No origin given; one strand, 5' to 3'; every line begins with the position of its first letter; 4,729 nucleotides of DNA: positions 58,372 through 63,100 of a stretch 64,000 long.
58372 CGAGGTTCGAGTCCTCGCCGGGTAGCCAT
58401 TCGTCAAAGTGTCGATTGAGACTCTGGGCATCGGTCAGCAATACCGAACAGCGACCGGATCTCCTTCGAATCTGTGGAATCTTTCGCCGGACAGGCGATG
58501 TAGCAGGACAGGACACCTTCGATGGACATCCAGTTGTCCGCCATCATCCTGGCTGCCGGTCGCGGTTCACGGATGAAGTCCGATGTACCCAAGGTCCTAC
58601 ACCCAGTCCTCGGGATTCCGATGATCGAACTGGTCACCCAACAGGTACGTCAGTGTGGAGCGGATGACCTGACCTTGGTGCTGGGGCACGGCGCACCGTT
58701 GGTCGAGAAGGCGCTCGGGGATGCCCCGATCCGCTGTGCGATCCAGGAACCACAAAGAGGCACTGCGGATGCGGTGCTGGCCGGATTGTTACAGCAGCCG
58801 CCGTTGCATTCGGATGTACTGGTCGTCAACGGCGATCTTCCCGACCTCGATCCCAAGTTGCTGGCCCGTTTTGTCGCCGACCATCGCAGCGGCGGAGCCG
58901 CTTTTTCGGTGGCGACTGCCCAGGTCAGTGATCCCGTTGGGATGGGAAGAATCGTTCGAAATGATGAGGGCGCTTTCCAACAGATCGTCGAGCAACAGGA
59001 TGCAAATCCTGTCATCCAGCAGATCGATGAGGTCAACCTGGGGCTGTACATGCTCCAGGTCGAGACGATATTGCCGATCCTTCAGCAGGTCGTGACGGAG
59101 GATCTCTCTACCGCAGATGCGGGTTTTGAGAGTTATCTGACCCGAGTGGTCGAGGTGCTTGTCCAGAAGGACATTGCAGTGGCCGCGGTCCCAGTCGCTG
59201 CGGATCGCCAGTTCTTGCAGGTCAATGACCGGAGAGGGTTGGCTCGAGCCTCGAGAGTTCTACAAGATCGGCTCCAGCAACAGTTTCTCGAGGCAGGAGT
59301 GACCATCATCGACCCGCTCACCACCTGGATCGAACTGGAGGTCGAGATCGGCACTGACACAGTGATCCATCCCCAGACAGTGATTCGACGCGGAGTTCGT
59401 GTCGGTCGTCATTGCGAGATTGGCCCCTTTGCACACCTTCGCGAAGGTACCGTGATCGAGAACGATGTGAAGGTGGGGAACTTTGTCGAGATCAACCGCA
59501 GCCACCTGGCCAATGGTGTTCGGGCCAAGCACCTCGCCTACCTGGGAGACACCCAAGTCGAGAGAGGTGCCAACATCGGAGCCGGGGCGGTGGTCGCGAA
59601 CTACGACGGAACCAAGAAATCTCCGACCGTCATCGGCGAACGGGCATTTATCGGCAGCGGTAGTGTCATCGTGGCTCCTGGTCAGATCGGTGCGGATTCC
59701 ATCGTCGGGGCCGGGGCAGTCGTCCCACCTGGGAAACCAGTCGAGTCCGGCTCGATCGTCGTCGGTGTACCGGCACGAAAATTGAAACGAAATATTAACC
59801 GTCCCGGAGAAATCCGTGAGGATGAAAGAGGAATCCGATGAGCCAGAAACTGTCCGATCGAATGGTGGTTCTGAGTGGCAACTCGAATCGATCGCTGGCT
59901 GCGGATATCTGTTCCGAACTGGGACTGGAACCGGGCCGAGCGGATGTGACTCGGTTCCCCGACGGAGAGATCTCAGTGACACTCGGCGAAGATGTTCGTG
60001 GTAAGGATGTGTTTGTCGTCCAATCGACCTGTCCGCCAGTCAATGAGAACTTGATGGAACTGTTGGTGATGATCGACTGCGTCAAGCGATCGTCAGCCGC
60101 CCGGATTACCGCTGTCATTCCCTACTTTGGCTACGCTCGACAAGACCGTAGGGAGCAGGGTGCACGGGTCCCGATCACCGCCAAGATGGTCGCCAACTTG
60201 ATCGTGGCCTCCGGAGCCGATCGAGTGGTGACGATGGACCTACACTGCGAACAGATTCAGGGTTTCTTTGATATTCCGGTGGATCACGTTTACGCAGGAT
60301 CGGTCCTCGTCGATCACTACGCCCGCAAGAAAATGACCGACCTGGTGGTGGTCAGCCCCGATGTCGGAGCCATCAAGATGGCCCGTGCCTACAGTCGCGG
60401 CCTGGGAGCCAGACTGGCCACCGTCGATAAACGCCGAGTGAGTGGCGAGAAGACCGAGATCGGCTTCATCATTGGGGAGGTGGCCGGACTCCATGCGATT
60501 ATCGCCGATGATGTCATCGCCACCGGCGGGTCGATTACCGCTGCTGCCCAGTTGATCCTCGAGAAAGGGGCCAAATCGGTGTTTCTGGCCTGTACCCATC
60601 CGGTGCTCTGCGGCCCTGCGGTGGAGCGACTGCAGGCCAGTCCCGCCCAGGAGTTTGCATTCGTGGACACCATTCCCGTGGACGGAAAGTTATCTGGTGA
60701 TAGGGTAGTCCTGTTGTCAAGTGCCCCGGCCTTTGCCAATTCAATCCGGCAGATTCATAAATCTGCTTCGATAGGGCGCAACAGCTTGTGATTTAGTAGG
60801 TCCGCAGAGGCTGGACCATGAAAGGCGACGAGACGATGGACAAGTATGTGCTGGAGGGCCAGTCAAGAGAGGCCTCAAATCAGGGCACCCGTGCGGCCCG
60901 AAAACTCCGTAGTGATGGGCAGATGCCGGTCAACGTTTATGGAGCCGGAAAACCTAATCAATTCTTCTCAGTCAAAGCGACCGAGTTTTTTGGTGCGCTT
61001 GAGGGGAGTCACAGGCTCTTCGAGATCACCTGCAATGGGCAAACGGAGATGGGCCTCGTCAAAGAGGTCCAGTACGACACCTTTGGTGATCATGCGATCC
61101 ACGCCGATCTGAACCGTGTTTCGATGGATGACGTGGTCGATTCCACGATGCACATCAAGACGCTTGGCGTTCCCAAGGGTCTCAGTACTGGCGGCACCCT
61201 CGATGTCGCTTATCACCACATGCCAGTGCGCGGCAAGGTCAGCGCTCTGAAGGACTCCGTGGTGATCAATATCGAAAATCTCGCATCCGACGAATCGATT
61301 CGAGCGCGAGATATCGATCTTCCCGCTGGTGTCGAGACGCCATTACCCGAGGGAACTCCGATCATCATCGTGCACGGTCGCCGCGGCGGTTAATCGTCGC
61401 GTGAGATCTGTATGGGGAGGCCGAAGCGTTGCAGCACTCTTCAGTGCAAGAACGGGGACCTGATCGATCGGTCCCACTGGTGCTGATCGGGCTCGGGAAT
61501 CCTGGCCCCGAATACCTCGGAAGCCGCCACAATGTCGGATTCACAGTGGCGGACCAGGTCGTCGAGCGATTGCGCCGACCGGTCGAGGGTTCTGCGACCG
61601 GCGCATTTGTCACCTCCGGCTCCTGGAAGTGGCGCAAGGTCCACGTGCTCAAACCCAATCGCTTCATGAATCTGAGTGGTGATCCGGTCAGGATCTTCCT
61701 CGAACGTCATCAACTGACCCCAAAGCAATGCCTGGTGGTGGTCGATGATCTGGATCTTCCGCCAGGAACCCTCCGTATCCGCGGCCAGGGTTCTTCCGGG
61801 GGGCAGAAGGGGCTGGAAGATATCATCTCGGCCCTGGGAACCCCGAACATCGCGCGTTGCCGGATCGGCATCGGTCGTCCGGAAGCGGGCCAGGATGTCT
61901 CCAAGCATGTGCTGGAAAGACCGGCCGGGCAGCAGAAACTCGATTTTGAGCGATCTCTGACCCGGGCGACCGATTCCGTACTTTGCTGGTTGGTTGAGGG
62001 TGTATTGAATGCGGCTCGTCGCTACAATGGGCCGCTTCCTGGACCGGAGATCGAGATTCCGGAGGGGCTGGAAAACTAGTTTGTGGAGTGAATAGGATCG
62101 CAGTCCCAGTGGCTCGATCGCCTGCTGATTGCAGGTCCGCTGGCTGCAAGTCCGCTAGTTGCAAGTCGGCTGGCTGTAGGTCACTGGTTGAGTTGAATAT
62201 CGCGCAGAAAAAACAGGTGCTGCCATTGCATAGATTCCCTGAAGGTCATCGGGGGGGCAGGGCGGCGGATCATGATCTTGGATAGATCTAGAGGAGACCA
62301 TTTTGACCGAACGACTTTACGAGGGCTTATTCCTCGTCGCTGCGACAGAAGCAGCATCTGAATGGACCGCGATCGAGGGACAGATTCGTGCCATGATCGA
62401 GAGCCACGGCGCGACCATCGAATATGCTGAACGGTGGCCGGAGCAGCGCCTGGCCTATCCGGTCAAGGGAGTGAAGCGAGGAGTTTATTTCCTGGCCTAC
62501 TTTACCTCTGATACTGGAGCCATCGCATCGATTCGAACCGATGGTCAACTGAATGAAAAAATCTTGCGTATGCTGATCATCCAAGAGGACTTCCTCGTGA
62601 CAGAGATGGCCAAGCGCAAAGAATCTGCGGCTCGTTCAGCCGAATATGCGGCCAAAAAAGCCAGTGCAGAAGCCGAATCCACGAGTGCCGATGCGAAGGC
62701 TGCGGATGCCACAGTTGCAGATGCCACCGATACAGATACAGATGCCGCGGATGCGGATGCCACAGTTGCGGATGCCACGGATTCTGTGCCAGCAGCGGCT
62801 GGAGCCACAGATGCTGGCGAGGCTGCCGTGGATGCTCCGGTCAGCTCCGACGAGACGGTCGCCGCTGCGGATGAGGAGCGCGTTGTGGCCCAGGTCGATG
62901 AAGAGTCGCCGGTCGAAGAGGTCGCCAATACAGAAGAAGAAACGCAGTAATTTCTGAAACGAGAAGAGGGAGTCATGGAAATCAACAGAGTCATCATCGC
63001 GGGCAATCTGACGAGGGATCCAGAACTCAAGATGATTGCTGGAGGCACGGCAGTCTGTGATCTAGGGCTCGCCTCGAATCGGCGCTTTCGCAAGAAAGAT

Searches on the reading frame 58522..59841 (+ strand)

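Call 48: search_protein_families(library=pfam, proteins=[window:58522-59841:+], max_evalue=0.00001)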
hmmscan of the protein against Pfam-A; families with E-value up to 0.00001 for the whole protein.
window:58522-59841:+ (439 aa): 6 families
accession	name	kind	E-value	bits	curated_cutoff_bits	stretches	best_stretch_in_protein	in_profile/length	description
PF12804.13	NTP_transf_3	-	1.1e-21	78.1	27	1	7-167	1-156/160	MobA-like NTP transferase domain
PF00132.30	Hexapep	-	2.1e-21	75.1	27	3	291-326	1-36/36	Bacterial transferase hexapeptide (six repeats)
PF00483.29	NTP_transferase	-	1.3e-12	48.2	21.2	1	7-198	2-199/245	Nucleotidyl transferase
PF25084.1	LbH_EIF2B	-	5.6e-10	39.6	54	1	269-359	17-100/105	EIF2B subunit epsilon LbH domain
PF14602.12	Hexapep_2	-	1.3e-06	28.5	27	0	368-401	1-32/34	Hexapeptide repeat of succinyl-transferase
PF01128.25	IspD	-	4.7e-06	27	27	1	6-138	2-133/221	2-C-methyl-D-erythritol 4-phosphate cytidylyltransferase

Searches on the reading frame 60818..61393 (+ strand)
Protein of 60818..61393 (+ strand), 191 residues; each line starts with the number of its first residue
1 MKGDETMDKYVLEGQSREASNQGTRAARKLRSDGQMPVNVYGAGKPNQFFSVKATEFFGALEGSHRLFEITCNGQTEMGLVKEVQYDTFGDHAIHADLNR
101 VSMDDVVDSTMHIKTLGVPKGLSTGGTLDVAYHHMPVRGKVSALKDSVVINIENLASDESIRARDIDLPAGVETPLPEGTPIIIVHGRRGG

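Call 48: search_protein_families(library=pfam, proteins=[window:60818-61393:+], max_evalue=0.00001)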
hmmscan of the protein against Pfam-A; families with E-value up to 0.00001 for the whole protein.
window:60818-61393:+ (191 aa): 2 families
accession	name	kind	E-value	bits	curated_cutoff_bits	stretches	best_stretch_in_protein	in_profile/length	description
PF01386.24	Ribosomal_L25p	-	4.3e-17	62.8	23.6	1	12-98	1-82/82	Ribosomal L25p family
PF14693.11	Ribosomal_TL5_C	-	2e-11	44.5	27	1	108-186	3-81/84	Ribosomal protein TL5, C-terminal domain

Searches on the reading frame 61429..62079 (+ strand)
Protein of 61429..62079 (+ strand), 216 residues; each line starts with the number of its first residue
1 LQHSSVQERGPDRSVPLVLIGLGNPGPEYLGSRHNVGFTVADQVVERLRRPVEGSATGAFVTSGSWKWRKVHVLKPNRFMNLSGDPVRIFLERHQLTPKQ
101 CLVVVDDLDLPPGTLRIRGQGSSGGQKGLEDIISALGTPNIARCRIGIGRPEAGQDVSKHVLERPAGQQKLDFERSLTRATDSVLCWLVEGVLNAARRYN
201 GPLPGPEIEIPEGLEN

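Call 48: search_protein_families(library=pfam, proteins=[window:61429-62079:+], max_evalue=0.00001)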
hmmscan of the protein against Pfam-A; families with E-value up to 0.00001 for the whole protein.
window:61429-62079:+ (216 aa): 1 family
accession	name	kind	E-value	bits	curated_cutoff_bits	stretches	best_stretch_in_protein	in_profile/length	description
PF01195.25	Pept_tRNA_hydro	-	4.3e-51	173.8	27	1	19-200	2-183/183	Peptidyl-tRNA hydrolase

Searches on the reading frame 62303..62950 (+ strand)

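Call 48: search_protein_families(library=pfam, proteins=[window:62303-62950:+], max_evalue=0.00001)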
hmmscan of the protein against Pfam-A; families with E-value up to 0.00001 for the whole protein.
window:62303-62950:+ (215 aa): 1 family
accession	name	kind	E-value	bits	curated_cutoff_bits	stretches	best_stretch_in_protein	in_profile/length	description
PF01250.22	Ribosomal_S6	-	5.2e-16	59.1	27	1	6-93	2-89/90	Ribosomal protein S6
